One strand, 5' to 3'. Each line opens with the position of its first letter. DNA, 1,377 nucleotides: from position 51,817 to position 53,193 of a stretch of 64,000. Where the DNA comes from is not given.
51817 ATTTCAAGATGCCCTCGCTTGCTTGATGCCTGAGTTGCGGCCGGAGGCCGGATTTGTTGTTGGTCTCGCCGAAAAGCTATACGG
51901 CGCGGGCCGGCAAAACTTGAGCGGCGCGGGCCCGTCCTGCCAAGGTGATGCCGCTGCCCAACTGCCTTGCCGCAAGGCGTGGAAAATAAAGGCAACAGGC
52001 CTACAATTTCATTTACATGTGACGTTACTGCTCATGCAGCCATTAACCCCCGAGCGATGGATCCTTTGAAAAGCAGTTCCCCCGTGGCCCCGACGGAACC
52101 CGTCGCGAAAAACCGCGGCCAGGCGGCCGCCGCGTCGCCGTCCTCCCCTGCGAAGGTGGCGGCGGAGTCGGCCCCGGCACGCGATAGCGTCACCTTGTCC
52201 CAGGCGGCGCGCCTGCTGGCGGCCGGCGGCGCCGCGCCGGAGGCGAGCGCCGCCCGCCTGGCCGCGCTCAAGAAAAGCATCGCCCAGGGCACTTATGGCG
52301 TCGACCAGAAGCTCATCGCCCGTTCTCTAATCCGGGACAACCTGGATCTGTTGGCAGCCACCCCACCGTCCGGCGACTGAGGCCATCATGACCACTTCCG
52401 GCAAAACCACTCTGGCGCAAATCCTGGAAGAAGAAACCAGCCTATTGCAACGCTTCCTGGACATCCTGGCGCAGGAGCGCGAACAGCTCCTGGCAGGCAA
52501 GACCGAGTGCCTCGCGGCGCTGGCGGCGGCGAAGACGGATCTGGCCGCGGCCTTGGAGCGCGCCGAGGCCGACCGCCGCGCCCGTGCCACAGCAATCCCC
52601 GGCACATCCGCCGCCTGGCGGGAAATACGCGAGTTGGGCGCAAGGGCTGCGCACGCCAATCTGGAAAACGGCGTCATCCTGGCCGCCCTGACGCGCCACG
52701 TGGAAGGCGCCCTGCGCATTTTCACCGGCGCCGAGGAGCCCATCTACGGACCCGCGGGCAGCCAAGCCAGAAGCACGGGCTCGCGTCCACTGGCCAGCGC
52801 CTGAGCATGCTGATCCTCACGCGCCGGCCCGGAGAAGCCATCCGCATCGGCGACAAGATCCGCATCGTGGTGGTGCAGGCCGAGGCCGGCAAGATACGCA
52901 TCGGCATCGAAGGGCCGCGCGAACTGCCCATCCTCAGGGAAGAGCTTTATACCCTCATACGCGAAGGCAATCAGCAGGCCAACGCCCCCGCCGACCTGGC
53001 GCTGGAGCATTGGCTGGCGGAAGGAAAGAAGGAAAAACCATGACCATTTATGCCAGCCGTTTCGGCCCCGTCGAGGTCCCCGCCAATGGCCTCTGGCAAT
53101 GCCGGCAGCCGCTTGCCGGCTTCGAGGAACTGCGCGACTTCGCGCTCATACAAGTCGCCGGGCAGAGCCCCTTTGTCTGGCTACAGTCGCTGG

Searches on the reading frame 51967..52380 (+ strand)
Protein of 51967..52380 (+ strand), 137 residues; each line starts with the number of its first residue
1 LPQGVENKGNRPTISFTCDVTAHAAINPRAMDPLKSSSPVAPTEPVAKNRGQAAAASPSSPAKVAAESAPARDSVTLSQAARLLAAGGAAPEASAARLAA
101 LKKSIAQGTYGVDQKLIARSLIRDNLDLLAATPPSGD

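Call 8: search_protein_families(library=pfam, proteins=[window:51967-52380:+])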
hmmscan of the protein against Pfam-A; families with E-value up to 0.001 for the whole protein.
window:51967-52380:+ (137 aa): 1 family
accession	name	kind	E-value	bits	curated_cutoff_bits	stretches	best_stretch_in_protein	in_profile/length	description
PF04316.19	FlgM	-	8.3e-10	39.2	25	1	73-122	1-54/55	Anti-sigma-28 factor, FlgM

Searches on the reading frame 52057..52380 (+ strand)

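Call 69: search_protein_families(library=ncbifam, proteins=[window:52057-52380:+], max_evalue=0.001)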
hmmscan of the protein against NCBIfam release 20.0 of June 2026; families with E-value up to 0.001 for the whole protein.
window:52057-52380:+ (107 aa): 1 family
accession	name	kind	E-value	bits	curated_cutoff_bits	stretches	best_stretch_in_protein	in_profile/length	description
TIGR03824.1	FlgM_jcvi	equivalog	1.1e-12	48.5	40.75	1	6-93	5-95/98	flagellar biosynthesis anti-sigma factor FlgM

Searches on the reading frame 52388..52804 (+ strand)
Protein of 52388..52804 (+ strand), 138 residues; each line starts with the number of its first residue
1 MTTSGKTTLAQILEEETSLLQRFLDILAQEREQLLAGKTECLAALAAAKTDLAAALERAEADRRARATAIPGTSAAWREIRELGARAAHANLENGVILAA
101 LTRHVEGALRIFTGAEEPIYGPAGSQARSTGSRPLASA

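Call 8: search_protein_families(library=pfam, proteins=[window:52388-52804:+])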
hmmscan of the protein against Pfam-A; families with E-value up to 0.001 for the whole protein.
window:52388-52804:+ (138 aa): 1 family
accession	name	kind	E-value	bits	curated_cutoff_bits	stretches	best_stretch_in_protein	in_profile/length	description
PF05130.17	FlgN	-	5.7e-17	62.9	30.5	1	7-127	4-146/147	FlgN protein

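Call 69: search_protein_families(library=ncbifam, proteins=[window:52388-52804:+], max_evalue=0.001)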
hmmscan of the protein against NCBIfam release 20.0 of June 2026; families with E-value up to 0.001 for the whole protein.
window:52388-52804:+ (138 aa): 1 family
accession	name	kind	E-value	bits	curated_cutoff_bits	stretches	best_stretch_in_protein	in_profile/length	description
NF012003.1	PRK15459.1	equivalog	1.4e-06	28.6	200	1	7-128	2-130/140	flagella biosynthesis chaperone FlgN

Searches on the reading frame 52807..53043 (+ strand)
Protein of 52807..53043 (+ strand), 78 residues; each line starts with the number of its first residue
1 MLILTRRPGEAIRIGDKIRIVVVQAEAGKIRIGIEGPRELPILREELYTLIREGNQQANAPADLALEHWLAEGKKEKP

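Call 8: search_protein_families(library=pfam, proteins=[window:52807-53043:+])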
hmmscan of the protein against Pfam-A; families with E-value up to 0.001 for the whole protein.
window:52807-53043:+ (78 aa): 1 family
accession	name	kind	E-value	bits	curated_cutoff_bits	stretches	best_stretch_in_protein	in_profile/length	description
PF02599.21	CsrA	-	6.6e-21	74.5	27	1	1-52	1-52/53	Global regulator protein family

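Call 19: search_solved_structures(query=window:52807-53043:+, show_alignments=3)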
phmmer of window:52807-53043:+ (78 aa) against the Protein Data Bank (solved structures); distinct sequences matched with E-value up to 0.001: 9.
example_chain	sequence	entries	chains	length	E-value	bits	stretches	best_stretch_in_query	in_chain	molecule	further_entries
1y00_A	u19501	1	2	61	2.6e-11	47.2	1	1-57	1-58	Carbon storage regulator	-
5z38_F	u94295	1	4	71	4.4e-11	46.5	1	1-57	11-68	wild type CsrA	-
2bti_A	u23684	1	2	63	5.8e-11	46.1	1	1-57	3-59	CARBON STORAGE REGULATOR HOMOLOG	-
1vpz_A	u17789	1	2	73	1.1e-10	45.3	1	1-57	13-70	Carbon storage regulator homolog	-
2jpp_A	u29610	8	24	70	2.6e-10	44.1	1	1-55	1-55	Translational repressor | Carbon storage regulator homolog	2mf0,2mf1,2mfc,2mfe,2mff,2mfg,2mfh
7yr6_E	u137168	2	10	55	2.6e-10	44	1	1-52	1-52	Translational regulator CsrA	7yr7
1t3o_A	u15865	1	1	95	9.9e-10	42.2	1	1-62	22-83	Carbon storage regulator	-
5dmb_D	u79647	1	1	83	5.1e-09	39.9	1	2-65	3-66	Carbon storage regulator homolog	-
5z38_E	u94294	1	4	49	1.9e-07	35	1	1-42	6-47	Truncated-CsrA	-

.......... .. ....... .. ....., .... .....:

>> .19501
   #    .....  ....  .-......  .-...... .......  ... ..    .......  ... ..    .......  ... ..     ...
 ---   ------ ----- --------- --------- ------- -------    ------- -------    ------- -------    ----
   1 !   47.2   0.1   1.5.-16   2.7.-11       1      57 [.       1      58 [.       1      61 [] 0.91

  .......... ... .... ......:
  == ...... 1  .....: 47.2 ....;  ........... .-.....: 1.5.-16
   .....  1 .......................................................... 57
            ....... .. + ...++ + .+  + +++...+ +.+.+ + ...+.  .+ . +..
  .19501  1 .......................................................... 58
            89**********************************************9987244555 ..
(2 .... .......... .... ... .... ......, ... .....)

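Call 69: search_protein_families(library=ncbifam, proteins=[window:52807-53043:+], max_evalue=0.001)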
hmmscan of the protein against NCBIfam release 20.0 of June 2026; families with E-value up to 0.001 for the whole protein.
window:52807-53043:+ (78 aa): 3 families
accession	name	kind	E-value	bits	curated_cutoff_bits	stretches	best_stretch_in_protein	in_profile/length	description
NF002469.0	PRK01712.1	equivalog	2.6e-19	69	73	1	1-59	1-59/65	carbon storage regulator CsrA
TIGR00202.1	csrA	equivalog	1e-18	67.2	70.1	1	1-60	1-60/69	carbon storage regulator CsrA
NF001844.0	PRK00568.1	equivalog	4.6e-14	52.2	106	1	1-65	1-65/76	carbon storage regulator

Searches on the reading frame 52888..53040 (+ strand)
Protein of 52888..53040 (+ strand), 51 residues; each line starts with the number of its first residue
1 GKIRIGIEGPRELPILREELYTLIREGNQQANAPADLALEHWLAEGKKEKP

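Call 45: search_solved_structures(query=window:52888-53040:+, show_alignments=5, max_evalue=10)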
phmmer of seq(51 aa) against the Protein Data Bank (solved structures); distinct sequences matched with E-value up to 10: 10.
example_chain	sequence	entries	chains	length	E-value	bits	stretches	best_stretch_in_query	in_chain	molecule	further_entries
1t3o_A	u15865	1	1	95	0.0084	20.2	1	2-35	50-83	Carbon storage regulator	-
1y00_A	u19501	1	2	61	0.025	18.8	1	2-30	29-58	Carbon storage regulator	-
1vpz_A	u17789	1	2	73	0.032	18.4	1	2-30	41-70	Carbon storage regulator homolog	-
5z38_F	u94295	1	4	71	0.034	18.3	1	2-30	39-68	wild type CsrA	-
2bti_A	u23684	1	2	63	0.052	17.8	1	2-30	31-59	CARBON STORAGE REGULATOR HOMOLOG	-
2jpp_A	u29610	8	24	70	0.091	17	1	2-28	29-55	Translational repressor | Carbon storage regulator homolog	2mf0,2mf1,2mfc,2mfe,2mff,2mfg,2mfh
7yr6_E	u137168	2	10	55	0.1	16.9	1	2-25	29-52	Translational regulator CsrA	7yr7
5dmb_D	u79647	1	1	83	0.28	15.5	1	2-38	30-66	Carbon storage regulator homolog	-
4k59_A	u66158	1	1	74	0.71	14.3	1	3-23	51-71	RNA BINDING PROTEIN RsmF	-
4kji_A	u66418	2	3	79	0.88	14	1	3-23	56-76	RsmN, a RNA-binding protein of Regulator of Secondary Metabolism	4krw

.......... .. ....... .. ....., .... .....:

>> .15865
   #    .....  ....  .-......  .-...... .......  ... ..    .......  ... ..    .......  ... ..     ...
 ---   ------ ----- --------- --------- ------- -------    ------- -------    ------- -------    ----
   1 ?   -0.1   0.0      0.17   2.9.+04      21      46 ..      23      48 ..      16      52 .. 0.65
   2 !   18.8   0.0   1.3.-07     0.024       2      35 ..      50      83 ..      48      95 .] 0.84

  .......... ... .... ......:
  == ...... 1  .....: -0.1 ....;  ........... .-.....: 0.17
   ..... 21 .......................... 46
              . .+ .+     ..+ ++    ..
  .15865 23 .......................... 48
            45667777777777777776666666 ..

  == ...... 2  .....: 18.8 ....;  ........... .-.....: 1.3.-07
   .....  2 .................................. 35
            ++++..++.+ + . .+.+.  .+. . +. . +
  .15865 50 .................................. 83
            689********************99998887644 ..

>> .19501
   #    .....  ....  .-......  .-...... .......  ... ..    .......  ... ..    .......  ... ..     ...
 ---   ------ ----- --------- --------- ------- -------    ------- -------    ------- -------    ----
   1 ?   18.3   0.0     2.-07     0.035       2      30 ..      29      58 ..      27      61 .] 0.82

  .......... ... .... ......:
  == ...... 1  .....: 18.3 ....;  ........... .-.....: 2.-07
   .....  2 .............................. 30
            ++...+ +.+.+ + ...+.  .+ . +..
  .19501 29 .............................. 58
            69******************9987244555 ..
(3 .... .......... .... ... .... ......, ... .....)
